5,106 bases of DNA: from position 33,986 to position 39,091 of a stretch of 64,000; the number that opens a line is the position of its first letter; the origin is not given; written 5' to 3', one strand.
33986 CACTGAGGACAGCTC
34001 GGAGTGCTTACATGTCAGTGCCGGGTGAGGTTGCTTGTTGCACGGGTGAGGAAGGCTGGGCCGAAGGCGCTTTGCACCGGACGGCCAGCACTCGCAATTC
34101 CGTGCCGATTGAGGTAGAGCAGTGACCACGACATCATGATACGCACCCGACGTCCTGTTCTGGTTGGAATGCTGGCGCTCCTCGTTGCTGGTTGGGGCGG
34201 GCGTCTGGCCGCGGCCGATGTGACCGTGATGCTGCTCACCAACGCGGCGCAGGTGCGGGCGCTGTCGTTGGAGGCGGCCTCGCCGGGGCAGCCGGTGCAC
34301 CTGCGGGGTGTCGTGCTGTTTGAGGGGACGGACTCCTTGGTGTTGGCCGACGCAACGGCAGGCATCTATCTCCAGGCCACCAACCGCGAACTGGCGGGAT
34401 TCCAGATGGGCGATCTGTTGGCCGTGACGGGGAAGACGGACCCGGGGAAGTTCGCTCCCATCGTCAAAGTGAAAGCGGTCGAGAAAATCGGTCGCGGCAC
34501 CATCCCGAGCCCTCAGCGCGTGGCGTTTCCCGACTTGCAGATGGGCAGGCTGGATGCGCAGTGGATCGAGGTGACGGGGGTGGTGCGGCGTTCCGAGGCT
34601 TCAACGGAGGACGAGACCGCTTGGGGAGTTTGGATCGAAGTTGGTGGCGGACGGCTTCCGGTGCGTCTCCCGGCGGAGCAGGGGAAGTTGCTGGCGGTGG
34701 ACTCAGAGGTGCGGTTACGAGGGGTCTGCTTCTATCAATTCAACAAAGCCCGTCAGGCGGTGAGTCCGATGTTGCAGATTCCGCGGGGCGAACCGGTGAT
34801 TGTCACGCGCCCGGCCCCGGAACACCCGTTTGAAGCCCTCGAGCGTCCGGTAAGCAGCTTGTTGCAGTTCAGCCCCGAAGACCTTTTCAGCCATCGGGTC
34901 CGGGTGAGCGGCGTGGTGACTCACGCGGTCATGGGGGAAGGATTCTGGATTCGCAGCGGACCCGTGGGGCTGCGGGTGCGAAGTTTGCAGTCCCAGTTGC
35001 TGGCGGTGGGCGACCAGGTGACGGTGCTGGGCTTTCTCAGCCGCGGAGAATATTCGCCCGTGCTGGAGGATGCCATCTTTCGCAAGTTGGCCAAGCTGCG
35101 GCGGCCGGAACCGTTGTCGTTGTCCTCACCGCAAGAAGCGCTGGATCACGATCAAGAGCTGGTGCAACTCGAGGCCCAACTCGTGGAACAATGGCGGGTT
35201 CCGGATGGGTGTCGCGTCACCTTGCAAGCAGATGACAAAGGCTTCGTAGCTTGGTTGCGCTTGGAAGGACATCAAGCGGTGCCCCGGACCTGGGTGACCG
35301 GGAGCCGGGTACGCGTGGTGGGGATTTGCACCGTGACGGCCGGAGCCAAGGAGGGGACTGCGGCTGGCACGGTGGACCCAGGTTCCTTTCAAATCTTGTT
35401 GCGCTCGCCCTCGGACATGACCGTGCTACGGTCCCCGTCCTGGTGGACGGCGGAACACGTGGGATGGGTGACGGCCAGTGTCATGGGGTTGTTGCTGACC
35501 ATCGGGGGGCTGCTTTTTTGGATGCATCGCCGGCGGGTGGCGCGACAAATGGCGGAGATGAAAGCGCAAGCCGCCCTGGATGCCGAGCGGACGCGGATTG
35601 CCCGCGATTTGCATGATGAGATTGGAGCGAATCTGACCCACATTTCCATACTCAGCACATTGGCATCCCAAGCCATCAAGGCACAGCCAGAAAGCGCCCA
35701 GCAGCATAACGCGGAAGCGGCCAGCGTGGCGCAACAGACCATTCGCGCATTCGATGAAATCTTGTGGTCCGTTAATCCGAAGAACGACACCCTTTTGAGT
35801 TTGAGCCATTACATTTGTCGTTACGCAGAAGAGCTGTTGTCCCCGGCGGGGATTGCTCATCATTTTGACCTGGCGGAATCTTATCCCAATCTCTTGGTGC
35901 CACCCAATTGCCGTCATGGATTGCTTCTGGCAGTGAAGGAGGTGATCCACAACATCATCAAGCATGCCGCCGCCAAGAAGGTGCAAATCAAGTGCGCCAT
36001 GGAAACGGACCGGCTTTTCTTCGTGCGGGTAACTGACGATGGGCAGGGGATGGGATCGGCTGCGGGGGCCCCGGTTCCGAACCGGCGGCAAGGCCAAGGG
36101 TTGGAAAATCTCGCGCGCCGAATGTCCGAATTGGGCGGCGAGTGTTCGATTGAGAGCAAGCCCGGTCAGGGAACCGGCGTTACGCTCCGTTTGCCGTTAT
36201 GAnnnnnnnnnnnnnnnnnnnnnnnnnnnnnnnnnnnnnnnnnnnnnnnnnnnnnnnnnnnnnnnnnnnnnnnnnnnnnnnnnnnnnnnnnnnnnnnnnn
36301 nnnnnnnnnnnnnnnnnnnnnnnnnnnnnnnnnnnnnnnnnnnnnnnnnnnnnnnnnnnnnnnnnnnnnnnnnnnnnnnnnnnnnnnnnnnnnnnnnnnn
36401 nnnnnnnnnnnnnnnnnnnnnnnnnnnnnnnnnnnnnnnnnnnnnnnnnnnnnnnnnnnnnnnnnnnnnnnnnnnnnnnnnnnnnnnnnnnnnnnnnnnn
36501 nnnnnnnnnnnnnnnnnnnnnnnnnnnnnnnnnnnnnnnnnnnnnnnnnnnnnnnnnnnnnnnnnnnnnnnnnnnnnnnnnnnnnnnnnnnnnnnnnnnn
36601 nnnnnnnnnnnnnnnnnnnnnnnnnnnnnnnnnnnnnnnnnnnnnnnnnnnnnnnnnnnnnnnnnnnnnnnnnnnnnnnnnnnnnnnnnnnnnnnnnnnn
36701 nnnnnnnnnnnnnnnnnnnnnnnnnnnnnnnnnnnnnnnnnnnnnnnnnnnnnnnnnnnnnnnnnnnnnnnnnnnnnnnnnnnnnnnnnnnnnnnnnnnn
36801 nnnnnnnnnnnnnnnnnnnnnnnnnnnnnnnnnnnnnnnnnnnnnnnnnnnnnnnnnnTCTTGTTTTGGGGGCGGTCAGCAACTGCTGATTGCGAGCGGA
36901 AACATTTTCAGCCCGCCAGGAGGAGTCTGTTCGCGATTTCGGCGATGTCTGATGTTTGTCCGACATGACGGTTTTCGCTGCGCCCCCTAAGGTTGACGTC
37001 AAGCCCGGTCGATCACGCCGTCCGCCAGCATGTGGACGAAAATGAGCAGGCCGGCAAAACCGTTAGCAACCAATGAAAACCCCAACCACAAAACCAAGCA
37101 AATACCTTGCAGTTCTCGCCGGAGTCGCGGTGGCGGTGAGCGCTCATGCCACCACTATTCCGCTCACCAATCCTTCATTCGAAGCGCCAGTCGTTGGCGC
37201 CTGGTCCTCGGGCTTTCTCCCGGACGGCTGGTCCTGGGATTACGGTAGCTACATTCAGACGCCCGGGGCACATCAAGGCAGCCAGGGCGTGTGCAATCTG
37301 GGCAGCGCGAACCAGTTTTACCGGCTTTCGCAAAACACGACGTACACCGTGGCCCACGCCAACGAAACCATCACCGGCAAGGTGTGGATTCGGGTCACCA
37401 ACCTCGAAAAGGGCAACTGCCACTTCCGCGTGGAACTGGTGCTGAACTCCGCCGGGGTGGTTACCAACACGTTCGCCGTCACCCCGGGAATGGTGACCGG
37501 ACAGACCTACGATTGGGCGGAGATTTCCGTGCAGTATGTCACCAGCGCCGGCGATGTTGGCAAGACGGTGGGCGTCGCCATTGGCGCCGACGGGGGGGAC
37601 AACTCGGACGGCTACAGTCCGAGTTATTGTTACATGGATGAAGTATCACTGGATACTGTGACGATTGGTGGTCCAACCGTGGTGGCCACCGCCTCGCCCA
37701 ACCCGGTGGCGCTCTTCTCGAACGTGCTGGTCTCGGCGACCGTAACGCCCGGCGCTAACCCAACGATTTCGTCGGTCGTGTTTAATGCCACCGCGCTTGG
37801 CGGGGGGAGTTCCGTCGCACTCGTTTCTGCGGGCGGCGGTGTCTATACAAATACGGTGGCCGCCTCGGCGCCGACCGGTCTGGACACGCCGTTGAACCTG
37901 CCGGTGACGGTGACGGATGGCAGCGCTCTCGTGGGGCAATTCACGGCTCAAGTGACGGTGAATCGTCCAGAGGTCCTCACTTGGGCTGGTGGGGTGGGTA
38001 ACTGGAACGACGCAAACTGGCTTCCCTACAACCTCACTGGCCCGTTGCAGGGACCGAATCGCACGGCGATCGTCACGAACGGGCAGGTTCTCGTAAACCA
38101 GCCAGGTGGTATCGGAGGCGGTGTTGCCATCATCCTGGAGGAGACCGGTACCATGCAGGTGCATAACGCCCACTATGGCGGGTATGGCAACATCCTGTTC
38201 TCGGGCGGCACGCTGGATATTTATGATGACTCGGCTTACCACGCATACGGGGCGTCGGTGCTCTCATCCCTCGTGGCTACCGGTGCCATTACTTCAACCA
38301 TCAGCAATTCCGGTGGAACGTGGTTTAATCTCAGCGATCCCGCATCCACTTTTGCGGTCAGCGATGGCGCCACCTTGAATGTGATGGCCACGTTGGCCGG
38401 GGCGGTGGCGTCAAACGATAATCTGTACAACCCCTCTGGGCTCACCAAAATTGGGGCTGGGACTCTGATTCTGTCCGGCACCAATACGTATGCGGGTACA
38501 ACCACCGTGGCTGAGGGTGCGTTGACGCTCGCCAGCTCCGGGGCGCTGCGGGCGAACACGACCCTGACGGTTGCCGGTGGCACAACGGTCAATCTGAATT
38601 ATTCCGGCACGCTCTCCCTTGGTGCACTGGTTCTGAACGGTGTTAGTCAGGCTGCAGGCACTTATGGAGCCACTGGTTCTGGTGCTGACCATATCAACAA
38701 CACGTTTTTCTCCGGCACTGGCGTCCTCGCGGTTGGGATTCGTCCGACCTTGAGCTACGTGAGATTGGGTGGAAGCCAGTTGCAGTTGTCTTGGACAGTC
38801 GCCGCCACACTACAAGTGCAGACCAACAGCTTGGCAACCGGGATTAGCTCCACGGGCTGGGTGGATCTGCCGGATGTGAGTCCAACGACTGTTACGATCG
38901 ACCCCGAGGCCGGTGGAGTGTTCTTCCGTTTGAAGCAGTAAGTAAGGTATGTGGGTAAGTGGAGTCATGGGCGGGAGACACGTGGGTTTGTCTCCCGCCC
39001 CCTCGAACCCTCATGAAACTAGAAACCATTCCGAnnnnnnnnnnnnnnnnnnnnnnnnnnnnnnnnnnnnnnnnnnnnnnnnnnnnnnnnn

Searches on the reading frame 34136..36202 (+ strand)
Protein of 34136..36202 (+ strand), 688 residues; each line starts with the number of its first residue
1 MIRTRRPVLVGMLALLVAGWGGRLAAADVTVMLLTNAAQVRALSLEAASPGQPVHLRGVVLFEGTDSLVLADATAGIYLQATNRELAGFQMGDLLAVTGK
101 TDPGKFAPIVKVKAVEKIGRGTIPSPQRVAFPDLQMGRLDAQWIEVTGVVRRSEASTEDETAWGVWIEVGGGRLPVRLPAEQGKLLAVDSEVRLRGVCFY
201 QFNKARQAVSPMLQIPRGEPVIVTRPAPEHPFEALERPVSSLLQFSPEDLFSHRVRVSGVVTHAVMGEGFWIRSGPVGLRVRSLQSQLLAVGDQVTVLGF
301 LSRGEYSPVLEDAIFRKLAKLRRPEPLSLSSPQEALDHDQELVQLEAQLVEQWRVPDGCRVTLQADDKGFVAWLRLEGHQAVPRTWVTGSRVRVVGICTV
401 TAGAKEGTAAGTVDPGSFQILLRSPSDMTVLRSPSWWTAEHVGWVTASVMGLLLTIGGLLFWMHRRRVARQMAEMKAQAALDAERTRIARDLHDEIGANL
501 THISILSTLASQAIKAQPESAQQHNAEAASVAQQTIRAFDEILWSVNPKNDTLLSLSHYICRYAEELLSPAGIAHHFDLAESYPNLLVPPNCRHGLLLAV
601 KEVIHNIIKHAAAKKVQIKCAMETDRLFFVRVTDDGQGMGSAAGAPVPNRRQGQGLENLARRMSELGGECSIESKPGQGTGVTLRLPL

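Call 64: search_protein_families(library=pfam, max_evalue=0.00001, proteins=[window:34136-36202:+])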
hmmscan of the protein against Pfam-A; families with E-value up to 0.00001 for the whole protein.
window:34136-36202:+ (688 aa): 3 families
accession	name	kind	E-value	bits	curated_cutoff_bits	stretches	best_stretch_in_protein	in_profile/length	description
PF07730.19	HisKA_3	-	8.9e-13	49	24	1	484-549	1-66/68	Histidine kinase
PF02518.31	HATPase_c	-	8.3e-11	42.7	26.4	1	595-688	5-109/111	Histidine kinase-, DNA gyrase B-, and HSP90-like ATPase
PF13581.12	HATPase_c_2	-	2.3e-06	28.1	27.4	1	588-658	24-92/127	Histidine kinase-like ATPase domain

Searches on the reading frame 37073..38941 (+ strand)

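Call 64: search_protein_families(library=pfam, max_evalue=0.00001, proteins=[window:37073-38941:+])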
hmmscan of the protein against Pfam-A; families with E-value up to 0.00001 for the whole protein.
window:37073-38941:+ (622 aa): 1 family
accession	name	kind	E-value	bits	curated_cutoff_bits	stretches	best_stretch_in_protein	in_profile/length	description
PF12951.13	PATR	-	2.3e-09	37.6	27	1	457-486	1-30/30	Passenger-associated-transport-repeat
